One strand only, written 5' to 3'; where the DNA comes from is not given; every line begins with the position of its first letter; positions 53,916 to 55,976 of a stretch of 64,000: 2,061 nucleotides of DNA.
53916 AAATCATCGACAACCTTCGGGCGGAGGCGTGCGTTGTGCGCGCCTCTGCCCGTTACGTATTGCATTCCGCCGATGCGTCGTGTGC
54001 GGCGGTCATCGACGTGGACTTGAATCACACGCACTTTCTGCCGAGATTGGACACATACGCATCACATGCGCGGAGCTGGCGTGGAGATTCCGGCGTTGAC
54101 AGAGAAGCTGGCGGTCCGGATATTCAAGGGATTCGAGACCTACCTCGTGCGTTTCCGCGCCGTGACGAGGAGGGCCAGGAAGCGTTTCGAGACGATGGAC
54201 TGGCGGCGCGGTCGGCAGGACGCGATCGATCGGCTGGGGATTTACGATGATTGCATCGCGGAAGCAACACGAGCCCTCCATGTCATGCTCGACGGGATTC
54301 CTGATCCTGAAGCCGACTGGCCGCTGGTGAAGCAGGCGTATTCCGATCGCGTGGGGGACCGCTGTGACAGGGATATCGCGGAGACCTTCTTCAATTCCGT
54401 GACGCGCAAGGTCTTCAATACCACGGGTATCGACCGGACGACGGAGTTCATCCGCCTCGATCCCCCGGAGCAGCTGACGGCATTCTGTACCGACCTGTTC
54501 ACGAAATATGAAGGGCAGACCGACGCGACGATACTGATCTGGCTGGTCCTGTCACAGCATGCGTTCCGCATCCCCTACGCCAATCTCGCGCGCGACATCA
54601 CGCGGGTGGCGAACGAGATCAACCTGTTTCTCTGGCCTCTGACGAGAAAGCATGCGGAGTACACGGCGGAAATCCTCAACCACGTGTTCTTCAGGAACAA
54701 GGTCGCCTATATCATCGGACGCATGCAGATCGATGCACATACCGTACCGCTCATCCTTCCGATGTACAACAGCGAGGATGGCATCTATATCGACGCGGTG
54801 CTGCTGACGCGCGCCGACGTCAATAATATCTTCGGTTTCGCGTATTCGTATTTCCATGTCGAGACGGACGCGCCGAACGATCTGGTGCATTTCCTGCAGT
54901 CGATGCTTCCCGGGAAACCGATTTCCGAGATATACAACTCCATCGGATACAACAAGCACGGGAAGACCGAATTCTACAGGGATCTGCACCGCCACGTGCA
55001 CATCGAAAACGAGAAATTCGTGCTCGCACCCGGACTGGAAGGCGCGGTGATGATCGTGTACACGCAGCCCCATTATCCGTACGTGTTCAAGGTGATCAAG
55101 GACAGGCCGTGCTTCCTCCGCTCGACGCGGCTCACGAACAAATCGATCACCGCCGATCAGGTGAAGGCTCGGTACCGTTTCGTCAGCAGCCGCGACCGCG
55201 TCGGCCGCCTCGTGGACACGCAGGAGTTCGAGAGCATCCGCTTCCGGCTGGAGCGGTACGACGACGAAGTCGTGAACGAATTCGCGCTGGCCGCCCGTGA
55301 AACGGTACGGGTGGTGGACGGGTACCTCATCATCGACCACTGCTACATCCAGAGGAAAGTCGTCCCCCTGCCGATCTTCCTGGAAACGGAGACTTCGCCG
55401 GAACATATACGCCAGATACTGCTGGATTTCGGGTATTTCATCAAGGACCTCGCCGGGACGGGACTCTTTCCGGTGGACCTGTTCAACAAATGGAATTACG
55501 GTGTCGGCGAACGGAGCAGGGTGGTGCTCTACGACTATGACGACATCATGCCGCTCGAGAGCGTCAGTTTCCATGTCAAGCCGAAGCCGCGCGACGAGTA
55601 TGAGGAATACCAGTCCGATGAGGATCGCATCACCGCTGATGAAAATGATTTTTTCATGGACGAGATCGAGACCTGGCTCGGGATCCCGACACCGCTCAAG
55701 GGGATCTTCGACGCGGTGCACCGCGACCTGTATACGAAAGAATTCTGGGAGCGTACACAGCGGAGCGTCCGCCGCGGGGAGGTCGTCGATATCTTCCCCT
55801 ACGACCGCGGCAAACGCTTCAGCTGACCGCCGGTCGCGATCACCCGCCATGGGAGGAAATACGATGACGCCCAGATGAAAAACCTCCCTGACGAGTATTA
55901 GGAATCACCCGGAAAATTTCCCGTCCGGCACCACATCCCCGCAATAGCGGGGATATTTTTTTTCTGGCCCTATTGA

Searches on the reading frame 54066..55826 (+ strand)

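Call 69: search_protein_families(library=pfam, proteins=[window:54066-55826:+], max_evalue=0.001)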
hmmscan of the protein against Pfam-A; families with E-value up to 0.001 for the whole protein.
window:54066-55826:+ (586 aa): 2 families
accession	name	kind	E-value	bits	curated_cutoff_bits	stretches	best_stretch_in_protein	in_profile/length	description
PF20423.3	AceK_regulatory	-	3.6e-90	302.6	25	1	17-312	2-299/302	Isocitrate dehydrogenase kinase/phosphatase (AceK), regulatory domain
PF06315.17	AceK_kinase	-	1.1e-73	248.4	29.3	1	316-580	1-255/256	Isocitrate dehydrogenase kinase/phosphatase (AceK) kinase domain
